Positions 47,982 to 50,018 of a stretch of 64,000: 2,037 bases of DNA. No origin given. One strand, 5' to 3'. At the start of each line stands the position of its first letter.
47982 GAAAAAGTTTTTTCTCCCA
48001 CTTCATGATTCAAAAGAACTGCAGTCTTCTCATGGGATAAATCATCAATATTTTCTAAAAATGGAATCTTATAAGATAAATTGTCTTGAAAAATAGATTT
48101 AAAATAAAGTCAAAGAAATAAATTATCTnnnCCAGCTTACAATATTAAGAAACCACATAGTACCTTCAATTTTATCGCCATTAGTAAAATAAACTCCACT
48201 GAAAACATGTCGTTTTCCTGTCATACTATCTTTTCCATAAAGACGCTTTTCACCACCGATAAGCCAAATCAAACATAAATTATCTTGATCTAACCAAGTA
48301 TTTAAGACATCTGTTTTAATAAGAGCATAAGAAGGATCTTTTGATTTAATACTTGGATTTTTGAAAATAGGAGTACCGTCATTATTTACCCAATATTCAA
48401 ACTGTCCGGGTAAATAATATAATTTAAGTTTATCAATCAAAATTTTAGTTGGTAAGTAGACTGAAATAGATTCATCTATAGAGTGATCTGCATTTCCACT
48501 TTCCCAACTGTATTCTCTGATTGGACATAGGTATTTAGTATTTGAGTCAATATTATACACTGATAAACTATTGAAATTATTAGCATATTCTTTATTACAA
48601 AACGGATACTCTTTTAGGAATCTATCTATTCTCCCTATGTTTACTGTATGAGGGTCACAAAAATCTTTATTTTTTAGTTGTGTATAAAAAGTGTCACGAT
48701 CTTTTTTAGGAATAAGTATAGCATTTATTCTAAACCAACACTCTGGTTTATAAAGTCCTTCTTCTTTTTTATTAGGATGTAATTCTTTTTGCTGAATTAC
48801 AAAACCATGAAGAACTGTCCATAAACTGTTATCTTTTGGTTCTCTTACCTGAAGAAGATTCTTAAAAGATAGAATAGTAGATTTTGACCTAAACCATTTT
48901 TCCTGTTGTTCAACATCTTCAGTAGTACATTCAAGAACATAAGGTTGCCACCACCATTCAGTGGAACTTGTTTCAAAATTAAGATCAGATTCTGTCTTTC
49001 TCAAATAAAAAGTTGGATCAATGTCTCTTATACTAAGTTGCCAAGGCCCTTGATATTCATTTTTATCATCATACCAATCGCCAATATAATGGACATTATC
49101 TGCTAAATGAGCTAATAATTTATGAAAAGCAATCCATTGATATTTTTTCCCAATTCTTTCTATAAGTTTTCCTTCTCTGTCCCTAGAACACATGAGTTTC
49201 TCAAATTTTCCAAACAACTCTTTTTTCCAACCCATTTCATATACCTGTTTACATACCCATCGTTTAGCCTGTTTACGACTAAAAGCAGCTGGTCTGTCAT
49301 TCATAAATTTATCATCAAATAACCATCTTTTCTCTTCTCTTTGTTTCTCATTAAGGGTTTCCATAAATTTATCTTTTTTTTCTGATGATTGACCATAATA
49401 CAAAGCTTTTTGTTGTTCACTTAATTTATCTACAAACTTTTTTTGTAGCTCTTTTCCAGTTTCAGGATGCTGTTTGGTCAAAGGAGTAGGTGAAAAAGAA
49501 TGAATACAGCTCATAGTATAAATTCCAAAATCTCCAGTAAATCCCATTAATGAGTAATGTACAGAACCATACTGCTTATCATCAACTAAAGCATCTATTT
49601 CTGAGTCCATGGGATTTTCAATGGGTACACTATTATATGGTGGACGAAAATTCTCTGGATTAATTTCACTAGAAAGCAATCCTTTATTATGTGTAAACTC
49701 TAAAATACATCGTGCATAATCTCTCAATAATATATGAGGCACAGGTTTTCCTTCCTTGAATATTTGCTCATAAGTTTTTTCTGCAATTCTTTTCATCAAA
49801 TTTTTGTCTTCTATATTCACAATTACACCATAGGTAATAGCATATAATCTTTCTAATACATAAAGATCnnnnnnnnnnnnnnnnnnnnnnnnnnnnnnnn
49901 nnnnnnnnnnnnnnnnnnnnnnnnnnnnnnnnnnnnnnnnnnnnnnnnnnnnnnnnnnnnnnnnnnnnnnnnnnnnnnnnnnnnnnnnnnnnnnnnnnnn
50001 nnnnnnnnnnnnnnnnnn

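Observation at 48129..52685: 1518-aa single-gene nuclease-NTPase-sensor protein (Avs / bacterial NLR-like) in a tRNA-linked island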

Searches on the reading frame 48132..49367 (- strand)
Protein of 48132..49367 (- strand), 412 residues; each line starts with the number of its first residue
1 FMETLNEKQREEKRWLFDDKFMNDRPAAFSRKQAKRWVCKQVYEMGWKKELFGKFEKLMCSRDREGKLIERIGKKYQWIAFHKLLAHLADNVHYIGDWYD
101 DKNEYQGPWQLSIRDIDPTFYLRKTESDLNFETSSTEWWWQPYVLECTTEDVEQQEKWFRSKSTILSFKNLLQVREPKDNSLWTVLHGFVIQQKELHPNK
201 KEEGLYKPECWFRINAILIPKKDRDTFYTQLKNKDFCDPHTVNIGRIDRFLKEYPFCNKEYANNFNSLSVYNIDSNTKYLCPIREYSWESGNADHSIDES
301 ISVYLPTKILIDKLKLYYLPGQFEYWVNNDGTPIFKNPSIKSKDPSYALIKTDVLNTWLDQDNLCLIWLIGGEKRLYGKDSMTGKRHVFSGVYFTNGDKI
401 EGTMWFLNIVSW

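Call 57: predict_structure(alignment_id=A4)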
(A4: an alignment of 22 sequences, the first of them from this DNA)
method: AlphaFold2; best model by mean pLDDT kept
length: 412 residues; sequences in the alignment: 22
mean_pLDDT: 66.8   pTM: 0.66
mean pLDDT of the five models: 66.8, 66.6, 66.2, 65.9, 57.9
residues with pLDDT >= 90: 97; 70-90: 109; 50-70: 61; < 50: 145
segments of 3 or more residues with pLDDT < 50: 15-56, 58-60, 62-64, 68-136, 252-264, 270-272, 290-298
pLDDT, mean of each block of 10 residues (from residue 1): 61 44 34 41 44 48 49 41 40 38 39 35 35 53 73 89 78 90 91 74 79 91 91 83 65 45 50 68 73 46 80 84 81 86 75 94 94 86 87 88 92 89
secondary structure, 60 per line:
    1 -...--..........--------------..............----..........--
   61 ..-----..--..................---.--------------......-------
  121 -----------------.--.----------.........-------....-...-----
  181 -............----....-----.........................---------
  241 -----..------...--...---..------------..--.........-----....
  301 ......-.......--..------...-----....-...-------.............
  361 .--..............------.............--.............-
elements in order: H7-16 H31-44 H49-58 H72-89 H108-113 H152-160 H168-171 E173-175 E182-193 H198-201 E207-220 H221-231 E283-291 E297-306 H308-314 E325-327 E333-336 E348-351 H352-361 E364-377 E384-396 E399-411

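Call 59: fold_search(model_id=the predicted structure, library=pdb)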
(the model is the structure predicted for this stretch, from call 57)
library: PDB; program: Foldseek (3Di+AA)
matches with E <= 10: 309; with E <= 0.001: 2
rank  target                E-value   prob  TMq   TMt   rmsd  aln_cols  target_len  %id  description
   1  8dgc_A                4.3e-06  1.00  0.30  0.07   8.5       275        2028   12  Avs3 bound to phage PhiV-1 terminase (released 2022-08-03)
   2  8dgc_B                1.0e-05  1.00  0.34  0.09  14.1       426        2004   12  Avs3 bound to phage PhiV-1 terminase (released 2022-08-03)
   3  9vfw_A                2.0e-02  0.04  0.08  0.11  24.0       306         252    8  Cryo-EM structure of pre-pore state II of heptameric alpha-hemolysin in the presence of RBCs (released 2025-11-26)
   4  6u3y_A                4.0e-02  0.08  0.12  0.15  23.9       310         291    8  Structure-based discovery of a novel small-molecule inhibitor of methicillin-resistant S. aureus (released 2020-03-25)
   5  4p1y_C                4.0e-02  0.04  0.09  0.11  23.8       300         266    9  Crystal structure of staphylococcal gamma-hemolysin prepore (released 2014-10-01)
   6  8rj8_C                5.1e-02  0.03  0.07  0.10  29.9       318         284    8  CytK nanopore mutant (released 2025-01-01)
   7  6u3t_B                9.6e-02  0.03  0.09  0.12  21.5       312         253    7  Structure-based discovery of a novel small-molecule inhibitor of methicillin-resistant S. aureus (released 2020-03-25)
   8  4idj_A                9.6e-02  0.03  0.09  0.11  20.6       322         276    7  S.Aureus a-hemolysin monomer in complex with Fab (released 2013-06-26)
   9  5k59_B                1.1e-01  0.04  0.11  0.13  21.1       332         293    9  Crystal structure of LukGH from Staphylococcus aureus in complex with a neutralising antibody (released 2016-08-10)
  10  9kg0_A                1.2e-01  0.02  0.07  0.09  26.8       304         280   10  Alpha-hemolysin heptameric late pre-pore state derived from 10:0 PC/Sphingomyelin liposomes (released 2025-06-11)
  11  9dqx_A                1.3e-01  0.02  0.06  0.06  30.5       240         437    7  Structure of western equine encephalitis virus CBA87 VLP (released 2025-03-26)
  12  8jyw_A                1.3e-01  0.07  0.08  0.12  24.6       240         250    5  Cryo-EM structure of the gasdermin pore from Trichoplax adhaerens (released 2024-05-01)
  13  3but                  1.4e-01  0.09  0.10  0.24  19.2       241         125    4  Crystal structure of protein Af_0446 from Archaeoglobus fulgidus (released 2008-01-15)
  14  4p1y_E                1.5e-01  0.03  0.09  0.12  23.0       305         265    8  Crystal structure of staphylococcal gamma-hemolysin prepore (released 2014-10-01)
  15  4p1x_G                1.5e-01  0.02  0.08  0.11  23.3       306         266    8  Crystal structure of staphylococcal LUK prepore (released 2014-10-01)
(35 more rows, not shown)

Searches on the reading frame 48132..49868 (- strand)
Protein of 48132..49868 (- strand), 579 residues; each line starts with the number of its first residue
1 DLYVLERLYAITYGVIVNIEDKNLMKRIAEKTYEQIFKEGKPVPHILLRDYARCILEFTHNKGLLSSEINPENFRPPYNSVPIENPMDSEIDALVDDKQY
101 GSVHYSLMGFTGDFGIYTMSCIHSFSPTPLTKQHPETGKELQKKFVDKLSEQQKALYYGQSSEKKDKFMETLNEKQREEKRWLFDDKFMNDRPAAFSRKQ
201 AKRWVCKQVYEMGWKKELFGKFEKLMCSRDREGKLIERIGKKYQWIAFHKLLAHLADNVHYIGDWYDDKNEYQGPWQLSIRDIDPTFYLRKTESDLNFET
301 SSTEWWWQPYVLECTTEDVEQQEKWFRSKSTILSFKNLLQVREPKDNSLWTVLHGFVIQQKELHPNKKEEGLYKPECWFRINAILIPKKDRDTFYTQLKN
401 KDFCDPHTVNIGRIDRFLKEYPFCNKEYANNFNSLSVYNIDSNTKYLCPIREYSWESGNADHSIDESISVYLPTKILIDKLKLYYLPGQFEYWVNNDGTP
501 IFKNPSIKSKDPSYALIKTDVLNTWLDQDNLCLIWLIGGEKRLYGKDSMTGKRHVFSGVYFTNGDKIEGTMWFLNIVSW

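Call 19: search_solved_structures(query=window:48132-49868:-, max_evalue=0.01, show_alignments=1)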
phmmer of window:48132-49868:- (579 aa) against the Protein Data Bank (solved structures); distinct sequences matched with E-value up to 0.01: 1.
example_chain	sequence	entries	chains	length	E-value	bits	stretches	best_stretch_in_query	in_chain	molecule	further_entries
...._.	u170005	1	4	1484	8.5e-50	173.2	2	168-569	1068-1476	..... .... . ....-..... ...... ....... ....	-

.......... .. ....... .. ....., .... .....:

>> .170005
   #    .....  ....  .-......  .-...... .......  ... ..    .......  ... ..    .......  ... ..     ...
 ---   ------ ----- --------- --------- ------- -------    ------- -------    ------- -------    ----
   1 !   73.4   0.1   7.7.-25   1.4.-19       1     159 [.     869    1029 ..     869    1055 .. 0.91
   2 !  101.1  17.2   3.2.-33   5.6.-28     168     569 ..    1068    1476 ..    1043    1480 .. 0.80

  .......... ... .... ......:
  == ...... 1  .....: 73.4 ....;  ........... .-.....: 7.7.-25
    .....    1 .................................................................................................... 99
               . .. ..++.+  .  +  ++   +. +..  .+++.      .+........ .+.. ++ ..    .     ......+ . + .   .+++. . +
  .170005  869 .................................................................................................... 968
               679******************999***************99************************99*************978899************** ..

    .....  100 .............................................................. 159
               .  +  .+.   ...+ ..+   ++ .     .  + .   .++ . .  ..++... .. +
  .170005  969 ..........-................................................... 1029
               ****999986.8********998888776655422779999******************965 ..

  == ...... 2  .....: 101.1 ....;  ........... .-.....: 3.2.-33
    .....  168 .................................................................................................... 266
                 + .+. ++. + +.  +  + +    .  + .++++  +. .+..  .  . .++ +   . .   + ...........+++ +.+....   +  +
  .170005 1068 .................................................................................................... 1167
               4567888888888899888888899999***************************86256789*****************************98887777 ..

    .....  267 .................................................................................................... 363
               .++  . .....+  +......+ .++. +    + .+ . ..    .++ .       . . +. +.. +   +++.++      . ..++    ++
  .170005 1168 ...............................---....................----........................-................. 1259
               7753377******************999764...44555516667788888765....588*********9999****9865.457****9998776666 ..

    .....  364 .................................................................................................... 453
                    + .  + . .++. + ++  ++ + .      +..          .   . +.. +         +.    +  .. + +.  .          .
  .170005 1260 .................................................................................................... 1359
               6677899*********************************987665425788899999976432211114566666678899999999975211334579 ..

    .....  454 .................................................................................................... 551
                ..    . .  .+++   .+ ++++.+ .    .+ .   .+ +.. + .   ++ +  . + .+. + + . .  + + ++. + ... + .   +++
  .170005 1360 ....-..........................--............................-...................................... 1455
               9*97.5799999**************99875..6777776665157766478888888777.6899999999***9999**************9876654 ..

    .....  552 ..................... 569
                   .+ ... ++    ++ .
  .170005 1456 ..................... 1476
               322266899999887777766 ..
